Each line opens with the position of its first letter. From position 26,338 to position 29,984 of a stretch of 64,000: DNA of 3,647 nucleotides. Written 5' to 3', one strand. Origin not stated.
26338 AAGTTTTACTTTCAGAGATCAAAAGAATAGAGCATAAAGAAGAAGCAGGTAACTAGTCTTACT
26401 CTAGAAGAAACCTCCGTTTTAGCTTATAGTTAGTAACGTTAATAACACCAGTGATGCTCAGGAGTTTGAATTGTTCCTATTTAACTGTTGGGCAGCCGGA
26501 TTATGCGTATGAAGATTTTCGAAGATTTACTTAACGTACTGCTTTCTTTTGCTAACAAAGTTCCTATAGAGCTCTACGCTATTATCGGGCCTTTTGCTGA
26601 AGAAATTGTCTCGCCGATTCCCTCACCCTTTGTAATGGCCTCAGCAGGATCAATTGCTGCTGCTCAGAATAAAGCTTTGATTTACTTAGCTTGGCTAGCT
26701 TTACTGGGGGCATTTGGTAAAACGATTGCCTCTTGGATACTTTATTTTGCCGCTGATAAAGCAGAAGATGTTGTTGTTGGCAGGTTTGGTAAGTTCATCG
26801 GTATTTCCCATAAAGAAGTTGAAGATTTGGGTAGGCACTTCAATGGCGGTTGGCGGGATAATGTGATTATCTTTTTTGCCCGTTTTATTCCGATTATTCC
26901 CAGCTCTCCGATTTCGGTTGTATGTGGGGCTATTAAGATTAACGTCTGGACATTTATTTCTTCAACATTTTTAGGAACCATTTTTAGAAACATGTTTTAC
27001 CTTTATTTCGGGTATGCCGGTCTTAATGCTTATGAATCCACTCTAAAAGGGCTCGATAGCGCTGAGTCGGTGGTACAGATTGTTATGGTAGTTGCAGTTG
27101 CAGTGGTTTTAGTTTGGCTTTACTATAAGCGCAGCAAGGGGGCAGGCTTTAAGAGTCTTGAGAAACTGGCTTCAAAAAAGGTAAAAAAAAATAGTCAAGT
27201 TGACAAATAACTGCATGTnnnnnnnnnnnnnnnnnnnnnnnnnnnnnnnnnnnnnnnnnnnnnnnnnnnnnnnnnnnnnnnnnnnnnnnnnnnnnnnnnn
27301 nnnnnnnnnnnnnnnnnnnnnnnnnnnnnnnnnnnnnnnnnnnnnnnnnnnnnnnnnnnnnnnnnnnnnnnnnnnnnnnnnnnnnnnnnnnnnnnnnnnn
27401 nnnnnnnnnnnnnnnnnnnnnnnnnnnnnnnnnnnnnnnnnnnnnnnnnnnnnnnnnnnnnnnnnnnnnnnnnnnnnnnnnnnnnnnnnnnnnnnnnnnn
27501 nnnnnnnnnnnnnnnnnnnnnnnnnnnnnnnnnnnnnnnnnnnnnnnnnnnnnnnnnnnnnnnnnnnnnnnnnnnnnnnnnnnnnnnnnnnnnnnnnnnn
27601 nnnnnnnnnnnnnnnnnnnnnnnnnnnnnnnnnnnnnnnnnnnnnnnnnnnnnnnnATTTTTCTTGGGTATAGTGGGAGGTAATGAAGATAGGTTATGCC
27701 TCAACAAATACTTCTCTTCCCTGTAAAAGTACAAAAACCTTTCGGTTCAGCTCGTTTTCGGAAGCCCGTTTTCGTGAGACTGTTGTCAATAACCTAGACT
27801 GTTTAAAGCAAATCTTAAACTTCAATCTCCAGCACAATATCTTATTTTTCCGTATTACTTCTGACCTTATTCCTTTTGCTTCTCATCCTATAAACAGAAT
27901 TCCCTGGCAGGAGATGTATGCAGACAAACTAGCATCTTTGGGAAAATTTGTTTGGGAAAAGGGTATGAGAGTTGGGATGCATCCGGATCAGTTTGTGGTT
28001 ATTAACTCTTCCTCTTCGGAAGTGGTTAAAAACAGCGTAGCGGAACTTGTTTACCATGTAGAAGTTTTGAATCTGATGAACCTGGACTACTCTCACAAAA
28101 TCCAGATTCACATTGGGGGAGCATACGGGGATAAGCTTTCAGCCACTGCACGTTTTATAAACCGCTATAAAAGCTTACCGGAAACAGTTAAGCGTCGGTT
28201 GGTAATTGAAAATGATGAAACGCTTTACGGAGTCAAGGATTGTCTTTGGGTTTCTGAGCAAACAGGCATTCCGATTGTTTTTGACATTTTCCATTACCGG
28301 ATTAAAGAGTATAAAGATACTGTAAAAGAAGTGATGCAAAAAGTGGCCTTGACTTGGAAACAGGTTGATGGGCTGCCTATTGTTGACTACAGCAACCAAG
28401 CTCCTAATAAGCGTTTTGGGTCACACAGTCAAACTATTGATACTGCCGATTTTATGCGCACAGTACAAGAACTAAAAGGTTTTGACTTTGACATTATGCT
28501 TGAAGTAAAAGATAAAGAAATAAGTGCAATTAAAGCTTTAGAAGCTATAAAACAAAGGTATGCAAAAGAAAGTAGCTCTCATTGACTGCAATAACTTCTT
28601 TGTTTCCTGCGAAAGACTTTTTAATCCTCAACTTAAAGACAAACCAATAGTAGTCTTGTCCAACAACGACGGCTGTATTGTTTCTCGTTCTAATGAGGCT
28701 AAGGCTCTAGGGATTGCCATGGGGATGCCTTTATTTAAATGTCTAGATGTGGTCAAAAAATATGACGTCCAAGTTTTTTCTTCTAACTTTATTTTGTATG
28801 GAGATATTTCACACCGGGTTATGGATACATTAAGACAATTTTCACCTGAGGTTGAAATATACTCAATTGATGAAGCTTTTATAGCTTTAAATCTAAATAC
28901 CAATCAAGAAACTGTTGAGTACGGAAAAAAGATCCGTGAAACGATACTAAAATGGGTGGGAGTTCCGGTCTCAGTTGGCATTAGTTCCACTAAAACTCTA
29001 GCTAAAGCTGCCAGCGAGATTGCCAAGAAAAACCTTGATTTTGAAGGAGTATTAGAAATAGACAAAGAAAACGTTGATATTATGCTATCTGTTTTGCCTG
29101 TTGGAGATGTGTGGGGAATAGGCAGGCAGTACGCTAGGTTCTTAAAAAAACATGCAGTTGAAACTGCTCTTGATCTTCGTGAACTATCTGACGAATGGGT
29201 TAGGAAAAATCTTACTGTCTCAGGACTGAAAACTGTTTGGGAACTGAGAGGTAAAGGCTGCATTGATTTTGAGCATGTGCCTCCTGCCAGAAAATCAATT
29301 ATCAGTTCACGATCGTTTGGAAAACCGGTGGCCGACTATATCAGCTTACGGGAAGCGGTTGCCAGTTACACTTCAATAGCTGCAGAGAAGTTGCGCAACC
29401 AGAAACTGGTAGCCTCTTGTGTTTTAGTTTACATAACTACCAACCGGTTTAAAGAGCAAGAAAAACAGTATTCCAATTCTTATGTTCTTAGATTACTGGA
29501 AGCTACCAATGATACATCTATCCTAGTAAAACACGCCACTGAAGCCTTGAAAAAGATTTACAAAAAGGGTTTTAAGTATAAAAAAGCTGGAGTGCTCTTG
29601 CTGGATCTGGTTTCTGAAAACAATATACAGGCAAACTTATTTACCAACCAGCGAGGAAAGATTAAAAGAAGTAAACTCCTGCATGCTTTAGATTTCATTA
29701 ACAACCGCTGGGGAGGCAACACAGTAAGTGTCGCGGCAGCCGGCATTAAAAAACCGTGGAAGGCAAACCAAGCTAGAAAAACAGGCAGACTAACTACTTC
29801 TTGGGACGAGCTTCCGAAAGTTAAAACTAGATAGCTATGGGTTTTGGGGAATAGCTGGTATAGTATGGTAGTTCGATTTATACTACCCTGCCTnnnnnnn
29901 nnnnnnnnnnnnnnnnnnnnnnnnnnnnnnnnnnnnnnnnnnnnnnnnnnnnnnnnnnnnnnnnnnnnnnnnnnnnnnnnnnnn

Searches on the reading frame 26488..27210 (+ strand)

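Call 19: search_protein_families(library=pfam, proteins=[window:26488-27210:+], max_evalue=0.0001)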
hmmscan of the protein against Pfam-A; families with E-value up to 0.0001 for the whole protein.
window:26488-27210:+ (240 aa): 1 family
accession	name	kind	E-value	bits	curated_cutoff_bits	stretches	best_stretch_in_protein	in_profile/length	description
PF09335.16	VTT_dom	-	1.1e-18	68.3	33.9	1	45-176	2-122/123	VTT domain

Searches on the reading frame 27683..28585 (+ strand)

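Call 19: search_protein_families(library=pfam, proteins=[window:27683-28585:+], max_evalue=0.0001)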
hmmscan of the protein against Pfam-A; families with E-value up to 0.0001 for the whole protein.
window:27683-28585:+ (300 aa): 1 family
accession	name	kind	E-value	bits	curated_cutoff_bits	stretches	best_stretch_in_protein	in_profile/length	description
PF03851.20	UvdE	-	3.9e-63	213.7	24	1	4-258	2-269/275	UV-endonuclease UvdE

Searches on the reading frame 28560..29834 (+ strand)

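Call 19: search_protein_families(library=pfam, proteins=[window:28560-29834:+], max_evalue=0.0001)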
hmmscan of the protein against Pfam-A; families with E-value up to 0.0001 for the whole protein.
window:28560-29834:+ (424 aa): 3 families
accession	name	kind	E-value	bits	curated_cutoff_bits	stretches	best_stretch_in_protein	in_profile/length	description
PF00817.25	IMS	-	6.8e-40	136.8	23.2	1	8-153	1-148/148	impB/mucB/samB family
PF11799.13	IMS_C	-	6.6e-22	78.4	20.7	1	244-360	1-109/109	impB/mucB/samB family C-terminal domain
PF13438.11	DUF4113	-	8.4e-16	58.2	24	1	372-421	2-51/51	Domain of unknown function (DUF4113)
